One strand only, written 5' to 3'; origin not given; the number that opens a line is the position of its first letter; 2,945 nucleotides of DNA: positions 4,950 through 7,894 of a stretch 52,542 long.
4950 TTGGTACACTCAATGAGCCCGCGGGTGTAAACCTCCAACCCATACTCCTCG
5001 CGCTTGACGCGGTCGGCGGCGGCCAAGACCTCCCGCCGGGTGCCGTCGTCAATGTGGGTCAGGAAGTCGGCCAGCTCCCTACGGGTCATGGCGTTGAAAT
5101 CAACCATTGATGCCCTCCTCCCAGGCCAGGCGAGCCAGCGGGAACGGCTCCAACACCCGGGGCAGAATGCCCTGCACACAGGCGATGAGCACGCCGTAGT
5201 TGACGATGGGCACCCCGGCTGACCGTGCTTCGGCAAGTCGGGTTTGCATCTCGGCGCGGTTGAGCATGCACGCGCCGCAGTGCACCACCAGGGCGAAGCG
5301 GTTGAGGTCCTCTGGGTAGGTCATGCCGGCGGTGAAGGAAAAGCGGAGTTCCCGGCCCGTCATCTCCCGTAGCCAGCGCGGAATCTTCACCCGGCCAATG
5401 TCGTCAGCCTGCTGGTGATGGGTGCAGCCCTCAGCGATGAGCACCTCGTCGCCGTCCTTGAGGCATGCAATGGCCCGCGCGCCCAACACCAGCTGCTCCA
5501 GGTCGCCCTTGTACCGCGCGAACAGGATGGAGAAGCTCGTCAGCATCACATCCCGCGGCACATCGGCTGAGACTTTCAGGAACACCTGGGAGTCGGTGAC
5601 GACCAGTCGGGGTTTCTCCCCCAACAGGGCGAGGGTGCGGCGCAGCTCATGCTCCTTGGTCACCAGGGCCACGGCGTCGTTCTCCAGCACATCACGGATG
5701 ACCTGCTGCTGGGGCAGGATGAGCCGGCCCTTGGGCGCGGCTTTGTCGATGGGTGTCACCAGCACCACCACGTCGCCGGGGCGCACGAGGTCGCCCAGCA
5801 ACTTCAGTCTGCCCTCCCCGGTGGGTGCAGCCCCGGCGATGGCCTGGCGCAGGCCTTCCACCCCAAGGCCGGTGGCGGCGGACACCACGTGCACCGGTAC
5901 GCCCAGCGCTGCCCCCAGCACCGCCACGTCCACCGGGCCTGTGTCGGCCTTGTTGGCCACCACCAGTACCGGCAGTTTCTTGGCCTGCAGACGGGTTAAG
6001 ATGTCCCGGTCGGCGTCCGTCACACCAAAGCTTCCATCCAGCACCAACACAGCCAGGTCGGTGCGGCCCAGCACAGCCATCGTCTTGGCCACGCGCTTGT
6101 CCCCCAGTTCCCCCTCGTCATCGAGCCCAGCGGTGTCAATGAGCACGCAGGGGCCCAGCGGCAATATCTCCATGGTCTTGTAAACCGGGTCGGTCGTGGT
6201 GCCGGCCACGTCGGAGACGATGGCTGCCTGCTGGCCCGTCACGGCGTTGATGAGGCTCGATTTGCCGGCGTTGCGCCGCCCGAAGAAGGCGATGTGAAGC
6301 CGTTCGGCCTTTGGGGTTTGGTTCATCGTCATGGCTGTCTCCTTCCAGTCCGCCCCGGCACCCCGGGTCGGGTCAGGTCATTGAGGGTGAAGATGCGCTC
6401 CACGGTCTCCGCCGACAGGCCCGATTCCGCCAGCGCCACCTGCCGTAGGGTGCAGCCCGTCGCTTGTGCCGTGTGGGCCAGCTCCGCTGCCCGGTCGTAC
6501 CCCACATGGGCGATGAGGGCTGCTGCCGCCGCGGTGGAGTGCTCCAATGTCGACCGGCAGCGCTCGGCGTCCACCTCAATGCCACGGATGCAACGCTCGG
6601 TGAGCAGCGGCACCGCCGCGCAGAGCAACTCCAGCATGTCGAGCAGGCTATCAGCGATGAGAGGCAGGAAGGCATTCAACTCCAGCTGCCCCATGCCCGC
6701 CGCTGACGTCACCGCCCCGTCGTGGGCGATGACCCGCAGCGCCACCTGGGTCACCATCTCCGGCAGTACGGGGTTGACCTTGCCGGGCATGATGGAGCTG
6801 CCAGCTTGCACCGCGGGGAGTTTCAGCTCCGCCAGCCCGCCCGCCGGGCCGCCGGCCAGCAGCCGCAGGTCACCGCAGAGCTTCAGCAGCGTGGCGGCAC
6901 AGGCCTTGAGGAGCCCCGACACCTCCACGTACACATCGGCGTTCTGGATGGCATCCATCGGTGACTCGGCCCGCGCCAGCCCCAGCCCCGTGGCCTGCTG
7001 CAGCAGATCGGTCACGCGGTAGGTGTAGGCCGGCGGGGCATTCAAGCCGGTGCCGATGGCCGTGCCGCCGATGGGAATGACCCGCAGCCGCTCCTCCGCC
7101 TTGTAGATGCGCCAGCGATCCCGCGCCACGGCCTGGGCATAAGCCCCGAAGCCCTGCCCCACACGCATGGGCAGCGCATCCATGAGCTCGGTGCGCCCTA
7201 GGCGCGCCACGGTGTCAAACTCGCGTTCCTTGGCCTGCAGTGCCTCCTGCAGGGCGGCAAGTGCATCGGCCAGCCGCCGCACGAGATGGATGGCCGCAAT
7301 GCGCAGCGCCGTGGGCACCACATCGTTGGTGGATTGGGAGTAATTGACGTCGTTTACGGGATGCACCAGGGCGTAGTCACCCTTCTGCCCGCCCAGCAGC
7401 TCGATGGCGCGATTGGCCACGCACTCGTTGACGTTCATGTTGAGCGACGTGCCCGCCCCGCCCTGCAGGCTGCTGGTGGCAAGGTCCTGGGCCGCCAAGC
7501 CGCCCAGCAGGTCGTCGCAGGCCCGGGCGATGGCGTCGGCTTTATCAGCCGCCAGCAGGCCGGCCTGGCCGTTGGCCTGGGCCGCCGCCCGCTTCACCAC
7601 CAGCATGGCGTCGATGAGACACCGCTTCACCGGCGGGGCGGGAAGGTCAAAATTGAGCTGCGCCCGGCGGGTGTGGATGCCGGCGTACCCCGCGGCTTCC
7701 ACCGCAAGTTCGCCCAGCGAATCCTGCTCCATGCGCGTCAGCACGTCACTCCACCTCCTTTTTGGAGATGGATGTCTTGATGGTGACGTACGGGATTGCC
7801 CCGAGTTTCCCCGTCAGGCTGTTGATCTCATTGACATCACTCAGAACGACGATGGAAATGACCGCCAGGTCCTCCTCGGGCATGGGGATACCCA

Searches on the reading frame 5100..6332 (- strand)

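Call 7: search_protein_families(library=pfam, proteins=[window:5100-6332:-])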
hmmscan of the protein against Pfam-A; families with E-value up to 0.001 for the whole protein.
window:5100-6332:- (410 aa): 7 families
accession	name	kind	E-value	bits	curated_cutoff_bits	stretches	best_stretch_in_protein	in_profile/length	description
PF18133.7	HydF_tetramer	-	5.3e-46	155.7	22.6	1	280-396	2-118/118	Hydrogen maturase F tetramerization domain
PF18128.7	HydF_dimer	-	8.2e-42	141.8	23.4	1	178-276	1-99/99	Hydrogen maturase F dimerization domain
PF01926.29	MMR_HSR1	-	1.4e-23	83.6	21.9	1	13-128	1-113/113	50S ribosome-binding GTPase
PF02421.24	FeoB_N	-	3.6e-10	40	27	1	13-165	2-156/156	Ferrous iron transport protein B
PF00350.29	Dynamin_N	-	4e-07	30.6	27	1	14-45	1-32/168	Dynamin family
PF03193.22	RsgA_GTPase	-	3.3e-05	24.2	30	0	14-70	109-168/174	RsgA GTPase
PF00009.33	GTP_EFTU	-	4e-05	23.7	26.5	0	84-132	86-134/188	Elongation factor Tu GTP binding domain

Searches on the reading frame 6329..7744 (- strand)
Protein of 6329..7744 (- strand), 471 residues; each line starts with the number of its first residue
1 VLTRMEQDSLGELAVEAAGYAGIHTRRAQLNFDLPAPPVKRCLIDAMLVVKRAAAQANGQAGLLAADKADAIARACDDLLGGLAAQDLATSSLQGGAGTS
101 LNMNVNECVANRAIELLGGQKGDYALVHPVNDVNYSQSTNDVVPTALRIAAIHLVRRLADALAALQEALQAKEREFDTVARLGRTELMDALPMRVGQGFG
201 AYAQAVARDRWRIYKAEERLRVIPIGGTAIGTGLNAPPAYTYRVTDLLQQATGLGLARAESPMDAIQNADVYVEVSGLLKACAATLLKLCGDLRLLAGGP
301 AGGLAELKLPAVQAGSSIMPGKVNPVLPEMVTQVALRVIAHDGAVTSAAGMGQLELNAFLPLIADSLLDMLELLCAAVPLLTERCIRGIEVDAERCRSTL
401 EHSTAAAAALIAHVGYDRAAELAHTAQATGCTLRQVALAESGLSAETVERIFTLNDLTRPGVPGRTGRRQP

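Call 7: search_protein_families(library=pfam, proteins=[window:6329-7744:-])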
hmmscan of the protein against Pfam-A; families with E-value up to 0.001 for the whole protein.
window:6329-7744:- (471 aa): 2 families
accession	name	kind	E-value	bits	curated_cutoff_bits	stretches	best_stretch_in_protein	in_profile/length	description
PF00206.25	Lyase_1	-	2.2e-76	257.7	27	1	11-339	1-311/312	Lyase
PF10415.14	FumaraseC_C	-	2.1e-12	47.7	32.5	1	408-458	3-53/54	Fumarase C C-terminus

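Call 49: search_protein_families(library=ncbifam, proteins=[window:6329-7744:-], max_evalue=0.01)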
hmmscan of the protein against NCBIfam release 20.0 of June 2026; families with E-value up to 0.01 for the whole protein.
window:6329-7744:- (471 aa): 17 families
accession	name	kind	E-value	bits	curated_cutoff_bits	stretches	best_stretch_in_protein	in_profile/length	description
NF008909.0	PRK12273.1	subfamily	7.5e-174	579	510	1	3-464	5-468/474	aspartate ammonia-lyase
TIGR00839.1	aspA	equivalog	9.2e-139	463.4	681.2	1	4-463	1-462/468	aspartate ammonia-lyase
NF011092.0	PRK14515.1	subfamily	6.7e-128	427.5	876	1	3-466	11-474/479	aspartate ammonia-lyase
TIGR00979.1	fumC_II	equivalog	1.6e-121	406.3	664.75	1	4-451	2-450/458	class II fumarate hydratase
NF009089.0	PRK12425.1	equivalog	2e-98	330.2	840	1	3-453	2-453/464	class II fumarate hydratase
NF006554.0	PRK09053.1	equivalog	2e-19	69.7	595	1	42-445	26-417/453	3-carboxy-cis,cis-muconate cycloisomerase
TIGR02426.1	protocat_pcaB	equivalog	2.6e-19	69.3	355.75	1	41-340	18-290/338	3-carboxy-cis,cis-muconate cycloisomerase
TIGR00838.1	argH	equivalog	1.8e-18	66.8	279.5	1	133-398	101-356/455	argininosuccinate lyase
TIGR00928.1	purB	equivalog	1.2e-16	60.6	326.2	1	140-335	98-287/436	adenylosuccinate lyase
NF008964.0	PRK12308.1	equivalog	1e-15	57.2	657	1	136-454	106-402/624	argininosuccinate lyase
NF004631.0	PRK05975.1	equivalog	3.5e-15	55.8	371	1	43-335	29-292/352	3-carboxy-cis,cis-muconate cycloisomerase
NF002563.0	PRK02186.1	subfamily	7.5e-14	50.9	625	1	134-435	511-803/890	argininosuccinate lyase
NF052536.2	CoM_syn_XcbD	exception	8.6e-13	47.8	600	1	55-456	40-421/443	3-sulfopropionylcysteine synthase XcbD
NF052535.1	CoM_syn_XcbC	exception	1.5e-12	47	575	1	143-413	115-374/495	2-phosphosulfolactate phosphatase XcbC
NF006500.1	PRK08937.2-4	subfamily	4.3e-12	45.6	626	1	42-445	27-415/448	adenylosuccinate lyase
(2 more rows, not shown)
